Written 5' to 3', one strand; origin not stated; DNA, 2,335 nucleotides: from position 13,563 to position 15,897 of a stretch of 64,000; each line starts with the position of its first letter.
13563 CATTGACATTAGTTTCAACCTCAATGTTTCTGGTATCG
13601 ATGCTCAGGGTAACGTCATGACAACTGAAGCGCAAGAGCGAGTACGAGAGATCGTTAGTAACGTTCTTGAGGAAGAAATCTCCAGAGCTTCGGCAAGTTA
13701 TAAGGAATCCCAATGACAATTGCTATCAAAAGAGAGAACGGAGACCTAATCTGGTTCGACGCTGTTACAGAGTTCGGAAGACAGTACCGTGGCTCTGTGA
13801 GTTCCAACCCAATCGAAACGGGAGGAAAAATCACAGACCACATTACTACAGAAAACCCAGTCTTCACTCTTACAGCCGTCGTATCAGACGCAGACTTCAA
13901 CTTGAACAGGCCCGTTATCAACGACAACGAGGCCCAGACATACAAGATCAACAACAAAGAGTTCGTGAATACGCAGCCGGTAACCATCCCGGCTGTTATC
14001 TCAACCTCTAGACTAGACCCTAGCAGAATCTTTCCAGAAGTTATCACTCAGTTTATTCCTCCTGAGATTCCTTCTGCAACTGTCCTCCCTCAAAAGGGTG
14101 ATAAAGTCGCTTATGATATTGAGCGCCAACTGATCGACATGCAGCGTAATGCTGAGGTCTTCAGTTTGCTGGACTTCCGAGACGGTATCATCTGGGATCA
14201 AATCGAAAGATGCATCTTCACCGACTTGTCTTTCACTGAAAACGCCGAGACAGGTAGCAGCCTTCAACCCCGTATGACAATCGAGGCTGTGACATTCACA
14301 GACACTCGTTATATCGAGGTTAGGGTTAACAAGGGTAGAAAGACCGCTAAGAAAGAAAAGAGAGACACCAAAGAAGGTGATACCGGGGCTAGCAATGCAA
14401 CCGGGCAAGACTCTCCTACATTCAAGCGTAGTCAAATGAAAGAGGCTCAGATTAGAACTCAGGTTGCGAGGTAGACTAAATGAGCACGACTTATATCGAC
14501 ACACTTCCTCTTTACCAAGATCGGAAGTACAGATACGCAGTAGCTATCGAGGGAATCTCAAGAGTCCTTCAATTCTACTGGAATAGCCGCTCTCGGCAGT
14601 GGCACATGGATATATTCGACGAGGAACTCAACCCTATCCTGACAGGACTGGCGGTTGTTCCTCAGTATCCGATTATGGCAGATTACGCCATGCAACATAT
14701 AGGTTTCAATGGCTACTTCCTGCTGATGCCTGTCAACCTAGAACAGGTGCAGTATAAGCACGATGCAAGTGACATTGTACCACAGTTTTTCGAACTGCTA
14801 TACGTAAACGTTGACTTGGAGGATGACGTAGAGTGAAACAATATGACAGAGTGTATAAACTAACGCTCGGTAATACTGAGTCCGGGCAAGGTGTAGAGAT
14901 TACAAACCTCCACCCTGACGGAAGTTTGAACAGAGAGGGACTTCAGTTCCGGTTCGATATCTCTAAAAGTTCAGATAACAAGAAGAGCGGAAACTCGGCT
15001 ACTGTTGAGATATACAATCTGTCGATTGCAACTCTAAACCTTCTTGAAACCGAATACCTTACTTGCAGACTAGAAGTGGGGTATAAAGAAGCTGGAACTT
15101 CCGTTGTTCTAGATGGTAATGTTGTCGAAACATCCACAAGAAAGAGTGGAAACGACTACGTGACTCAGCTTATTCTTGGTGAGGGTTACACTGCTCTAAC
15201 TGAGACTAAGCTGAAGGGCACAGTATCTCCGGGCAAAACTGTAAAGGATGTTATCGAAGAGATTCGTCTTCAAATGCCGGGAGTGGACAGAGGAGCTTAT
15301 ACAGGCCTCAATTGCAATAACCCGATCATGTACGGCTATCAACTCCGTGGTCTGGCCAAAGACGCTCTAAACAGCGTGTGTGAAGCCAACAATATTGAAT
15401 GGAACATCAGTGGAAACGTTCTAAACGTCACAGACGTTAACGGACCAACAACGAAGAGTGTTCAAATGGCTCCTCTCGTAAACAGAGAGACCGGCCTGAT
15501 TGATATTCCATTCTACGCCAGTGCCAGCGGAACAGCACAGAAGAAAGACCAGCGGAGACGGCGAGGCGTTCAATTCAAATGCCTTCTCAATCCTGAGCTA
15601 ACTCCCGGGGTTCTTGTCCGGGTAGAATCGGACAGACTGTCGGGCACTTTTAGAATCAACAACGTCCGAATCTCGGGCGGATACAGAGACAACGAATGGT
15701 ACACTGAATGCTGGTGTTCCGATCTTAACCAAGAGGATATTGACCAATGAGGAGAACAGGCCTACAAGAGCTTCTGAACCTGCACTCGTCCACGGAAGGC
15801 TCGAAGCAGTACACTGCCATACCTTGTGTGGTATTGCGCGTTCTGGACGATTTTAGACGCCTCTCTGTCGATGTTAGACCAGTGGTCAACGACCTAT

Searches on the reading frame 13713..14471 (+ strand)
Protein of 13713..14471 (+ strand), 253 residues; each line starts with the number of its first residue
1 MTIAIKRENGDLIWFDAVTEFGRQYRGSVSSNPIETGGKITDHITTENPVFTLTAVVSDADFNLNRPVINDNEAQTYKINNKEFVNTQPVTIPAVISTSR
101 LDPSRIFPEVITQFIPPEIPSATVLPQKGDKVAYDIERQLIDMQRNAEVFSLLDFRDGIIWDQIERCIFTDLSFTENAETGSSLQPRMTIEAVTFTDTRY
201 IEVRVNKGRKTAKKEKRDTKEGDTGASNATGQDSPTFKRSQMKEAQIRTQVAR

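Call 7: search_protein_families(library=pfam, proteins=[window:13713-14471:+], max_evalue=0.01)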
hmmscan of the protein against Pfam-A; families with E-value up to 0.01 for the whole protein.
window:13713-14471:+ (253 aa): 1 family
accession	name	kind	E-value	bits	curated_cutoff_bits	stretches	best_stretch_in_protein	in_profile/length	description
PF21821.3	Dit_like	-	5.8e-22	78.6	24.2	1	15-203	1-126/127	Dit-like phage tail protein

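Call 8: search_protein_families(library=phrogs, proteins=[window:13713-14471:+], max_evalue=0.001)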
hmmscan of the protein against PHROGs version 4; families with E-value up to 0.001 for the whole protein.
window:13713-14471:+ (253 aa): 5 families
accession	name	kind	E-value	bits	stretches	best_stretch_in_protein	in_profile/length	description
phrog_817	-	tail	2.8e-51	174.9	1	4-245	9-190/200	tail fiber protein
phrog_1517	-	lysis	1.1e-13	52.4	2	6-60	8-61/202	endolysin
phrog_5090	-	tail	3.1e-05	24.5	0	13-59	23-75/213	baseplate hub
phrog_5197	-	unknown function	0.00013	22.3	0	13-65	63-115/295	-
phrog_25805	-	unknown function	0.00044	20.9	0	6-58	11-63/207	-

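Call 14: search_solved_structures(query=window:13713-14471:+, max_evalue=0.001)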
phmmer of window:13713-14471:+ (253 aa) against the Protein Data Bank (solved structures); distinct sequences matched with E-value up to 0.001: 3.
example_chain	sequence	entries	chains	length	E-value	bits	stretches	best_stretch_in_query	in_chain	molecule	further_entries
9zd7_A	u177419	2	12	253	2.1e-165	551.1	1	1-253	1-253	gp83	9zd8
21vq_N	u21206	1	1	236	1.7e-06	31.1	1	9-69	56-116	Phi92_gp135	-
9cuy_K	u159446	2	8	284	0.00042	23.2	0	10-66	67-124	Tube initiator protein | Dit-like phage tail protein N-terminal domain-containing protein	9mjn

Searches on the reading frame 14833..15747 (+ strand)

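Call 7: search_protein_families(library=pfam, proteins=[window:14833-15747:+], max_evalue=0.01)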
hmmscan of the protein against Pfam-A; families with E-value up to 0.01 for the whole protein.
window:14833-15747:+ (305 aa): 1 family
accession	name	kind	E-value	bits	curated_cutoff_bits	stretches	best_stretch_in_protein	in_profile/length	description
PF22759.1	E217_GP41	-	1.3e-06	28.3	27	1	55-292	35-276/279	Baseplate hub gp41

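Call 8: search_protein_families(library=phrogs, proteins=[window:14833-15747:+], max_evalue=0.001)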
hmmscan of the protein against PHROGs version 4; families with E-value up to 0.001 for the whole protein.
window:14833-15747:+ (305 aa): 4 families
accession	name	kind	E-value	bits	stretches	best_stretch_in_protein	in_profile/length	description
phrog_196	-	tail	2e-86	291.7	1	1-304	82-367/536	baseplate hub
phrog_23564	-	unknown function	2.9e-11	44.5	1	167-300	8-131/155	-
phrog_38154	-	unknown function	3.5e-10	40.7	1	36-144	27-133/159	-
phrog_20677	-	unknown function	9.6e-06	25.2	1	32-266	178-396/631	-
